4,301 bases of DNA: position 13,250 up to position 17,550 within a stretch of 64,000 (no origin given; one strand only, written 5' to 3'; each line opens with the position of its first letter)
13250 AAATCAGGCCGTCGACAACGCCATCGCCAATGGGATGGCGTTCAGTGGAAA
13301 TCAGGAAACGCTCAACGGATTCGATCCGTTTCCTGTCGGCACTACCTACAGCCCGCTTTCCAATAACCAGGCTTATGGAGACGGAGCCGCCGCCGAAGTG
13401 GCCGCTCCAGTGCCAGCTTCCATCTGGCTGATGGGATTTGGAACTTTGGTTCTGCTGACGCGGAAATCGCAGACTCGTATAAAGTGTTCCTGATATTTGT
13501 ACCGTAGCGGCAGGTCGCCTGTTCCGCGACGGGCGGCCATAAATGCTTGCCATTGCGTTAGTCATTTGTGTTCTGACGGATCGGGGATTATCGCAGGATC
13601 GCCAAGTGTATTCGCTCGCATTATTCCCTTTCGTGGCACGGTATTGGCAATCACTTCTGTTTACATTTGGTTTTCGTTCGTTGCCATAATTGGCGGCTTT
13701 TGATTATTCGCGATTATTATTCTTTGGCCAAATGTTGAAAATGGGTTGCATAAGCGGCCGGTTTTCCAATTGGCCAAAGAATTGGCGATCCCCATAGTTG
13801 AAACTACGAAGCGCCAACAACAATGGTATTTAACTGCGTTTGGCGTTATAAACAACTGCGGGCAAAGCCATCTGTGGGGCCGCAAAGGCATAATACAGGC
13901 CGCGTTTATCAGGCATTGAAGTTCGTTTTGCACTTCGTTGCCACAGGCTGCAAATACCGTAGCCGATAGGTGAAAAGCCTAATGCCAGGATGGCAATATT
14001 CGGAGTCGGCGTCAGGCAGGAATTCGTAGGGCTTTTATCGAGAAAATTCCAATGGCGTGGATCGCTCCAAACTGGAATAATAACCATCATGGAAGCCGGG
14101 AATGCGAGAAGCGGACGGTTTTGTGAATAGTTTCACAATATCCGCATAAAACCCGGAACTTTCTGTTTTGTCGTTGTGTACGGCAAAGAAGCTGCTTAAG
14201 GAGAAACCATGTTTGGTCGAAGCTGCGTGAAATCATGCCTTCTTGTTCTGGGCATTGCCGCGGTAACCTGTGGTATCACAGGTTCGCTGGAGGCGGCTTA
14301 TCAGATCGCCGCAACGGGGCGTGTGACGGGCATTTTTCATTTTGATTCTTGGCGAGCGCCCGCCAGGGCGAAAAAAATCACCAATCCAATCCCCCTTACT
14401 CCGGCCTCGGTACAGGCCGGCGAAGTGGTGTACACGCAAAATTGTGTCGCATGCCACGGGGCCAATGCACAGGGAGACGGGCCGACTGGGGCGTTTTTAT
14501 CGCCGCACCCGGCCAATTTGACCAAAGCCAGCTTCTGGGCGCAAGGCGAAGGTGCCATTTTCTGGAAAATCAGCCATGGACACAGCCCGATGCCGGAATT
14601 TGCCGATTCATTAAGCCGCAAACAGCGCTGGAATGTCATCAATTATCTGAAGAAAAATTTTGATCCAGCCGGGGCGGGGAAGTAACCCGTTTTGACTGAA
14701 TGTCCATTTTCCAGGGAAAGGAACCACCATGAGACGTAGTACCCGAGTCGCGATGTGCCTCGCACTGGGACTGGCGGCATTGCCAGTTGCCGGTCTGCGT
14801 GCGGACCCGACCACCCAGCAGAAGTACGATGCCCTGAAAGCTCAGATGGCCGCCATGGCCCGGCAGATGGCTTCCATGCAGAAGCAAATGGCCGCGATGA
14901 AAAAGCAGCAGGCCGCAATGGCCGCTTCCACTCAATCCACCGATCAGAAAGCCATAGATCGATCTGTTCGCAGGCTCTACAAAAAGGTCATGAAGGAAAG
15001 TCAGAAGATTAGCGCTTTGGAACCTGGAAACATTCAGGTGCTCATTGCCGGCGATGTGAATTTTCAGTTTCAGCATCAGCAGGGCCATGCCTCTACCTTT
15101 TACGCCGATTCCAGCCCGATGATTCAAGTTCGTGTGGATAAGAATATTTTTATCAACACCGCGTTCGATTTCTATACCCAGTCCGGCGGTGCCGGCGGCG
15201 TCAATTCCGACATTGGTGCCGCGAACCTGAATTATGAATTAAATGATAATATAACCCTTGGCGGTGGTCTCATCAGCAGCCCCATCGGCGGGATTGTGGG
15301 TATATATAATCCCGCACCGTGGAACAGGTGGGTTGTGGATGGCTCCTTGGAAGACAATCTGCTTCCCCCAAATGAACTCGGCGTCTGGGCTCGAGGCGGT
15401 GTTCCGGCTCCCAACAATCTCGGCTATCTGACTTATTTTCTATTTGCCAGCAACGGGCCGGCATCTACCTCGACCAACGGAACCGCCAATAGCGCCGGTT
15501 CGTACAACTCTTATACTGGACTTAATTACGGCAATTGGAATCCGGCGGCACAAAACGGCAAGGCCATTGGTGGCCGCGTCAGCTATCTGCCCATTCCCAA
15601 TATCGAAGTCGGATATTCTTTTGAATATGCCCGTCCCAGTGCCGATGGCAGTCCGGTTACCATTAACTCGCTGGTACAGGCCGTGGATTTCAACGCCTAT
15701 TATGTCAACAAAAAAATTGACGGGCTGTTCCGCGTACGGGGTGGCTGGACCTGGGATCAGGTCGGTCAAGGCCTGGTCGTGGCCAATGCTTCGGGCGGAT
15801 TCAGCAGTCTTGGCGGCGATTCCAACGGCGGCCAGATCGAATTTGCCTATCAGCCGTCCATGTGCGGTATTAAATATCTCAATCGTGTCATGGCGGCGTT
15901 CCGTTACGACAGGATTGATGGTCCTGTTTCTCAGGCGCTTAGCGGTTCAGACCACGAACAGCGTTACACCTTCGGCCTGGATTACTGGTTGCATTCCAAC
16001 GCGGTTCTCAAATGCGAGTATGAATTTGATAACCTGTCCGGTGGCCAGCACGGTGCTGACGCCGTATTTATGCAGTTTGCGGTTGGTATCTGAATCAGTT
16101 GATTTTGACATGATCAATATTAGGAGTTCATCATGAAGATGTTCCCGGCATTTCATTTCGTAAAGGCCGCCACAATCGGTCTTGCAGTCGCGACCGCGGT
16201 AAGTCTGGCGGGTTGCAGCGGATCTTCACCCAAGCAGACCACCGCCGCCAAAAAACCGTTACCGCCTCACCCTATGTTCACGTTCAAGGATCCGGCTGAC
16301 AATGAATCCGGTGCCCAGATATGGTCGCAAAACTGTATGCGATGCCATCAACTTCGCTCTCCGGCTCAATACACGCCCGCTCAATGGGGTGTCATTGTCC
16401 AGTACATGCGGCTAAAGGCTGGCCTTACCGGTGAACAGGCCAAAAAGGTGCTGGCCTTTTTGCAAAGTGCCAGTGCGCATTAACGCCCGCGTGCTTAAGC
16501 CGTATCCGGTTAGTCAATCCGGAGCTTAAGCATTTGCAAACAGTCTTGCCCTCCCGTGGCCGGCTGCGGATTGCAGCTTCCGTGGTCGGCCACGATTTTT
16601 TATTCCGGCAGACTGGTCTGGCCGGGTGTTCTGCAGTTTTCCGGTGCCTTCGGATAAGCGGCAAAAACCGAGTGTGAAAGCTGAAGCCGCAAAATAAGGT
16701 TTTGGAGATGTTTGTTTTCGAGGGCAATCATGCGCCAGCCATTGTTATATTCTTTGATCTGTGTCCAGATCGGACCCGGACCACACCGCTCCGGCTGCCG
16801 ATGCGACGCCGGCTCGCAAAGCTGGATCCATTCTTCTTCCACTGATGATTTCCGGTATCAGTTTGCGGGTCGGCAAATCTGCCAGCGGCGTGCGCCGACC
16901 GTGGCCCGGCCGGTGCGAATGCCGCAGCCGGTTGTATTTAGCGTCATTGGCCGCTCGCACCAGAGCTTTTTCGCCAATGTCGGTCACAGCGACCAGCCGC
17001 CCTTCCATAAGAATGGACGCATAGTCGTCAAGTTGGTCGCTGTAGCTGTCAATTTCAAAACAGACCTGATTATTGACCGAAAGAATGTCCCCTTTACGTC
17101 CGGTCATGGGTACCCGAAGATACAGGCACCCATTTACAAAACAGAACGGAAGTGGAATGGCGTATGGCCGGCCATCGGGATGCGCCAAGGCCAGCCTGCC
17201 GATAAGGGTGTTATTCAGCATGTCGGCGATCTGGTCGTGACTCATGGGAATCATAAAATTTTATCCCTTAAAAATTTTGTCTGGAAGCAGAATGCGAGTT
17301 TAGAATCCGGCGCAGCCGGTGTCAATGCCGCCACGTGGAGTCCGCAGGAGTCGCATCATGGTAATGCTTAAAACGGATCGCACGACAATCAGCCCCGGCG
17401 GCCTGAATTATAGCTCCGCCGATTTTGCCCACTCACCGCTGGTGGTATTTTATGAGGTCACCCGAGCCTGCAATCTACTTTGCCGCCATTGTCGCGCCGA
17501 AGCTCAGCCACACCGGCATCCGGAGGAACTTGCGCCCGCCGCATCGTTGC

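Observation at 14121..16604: Cytochrome c / beta-barrel porin / lipoprotein cytochrome c operon under a perfect CRP/FNR-type palindrome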

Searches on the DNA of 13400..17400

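Call 65: search_rna_families(source=window, start=13400, end=17400, threshold=evalue, max_evalue=1)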
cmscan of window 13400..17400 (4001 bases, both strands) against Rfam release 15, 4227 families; matches with E-value up to 1: 0.
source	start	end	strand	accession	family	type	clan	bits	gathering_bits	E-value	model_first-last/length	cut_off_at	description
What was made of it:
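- Tried and rejected: Nothing was found over 13400-17400, so the 715-nt upstream gap holds no known RNA (call 65).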
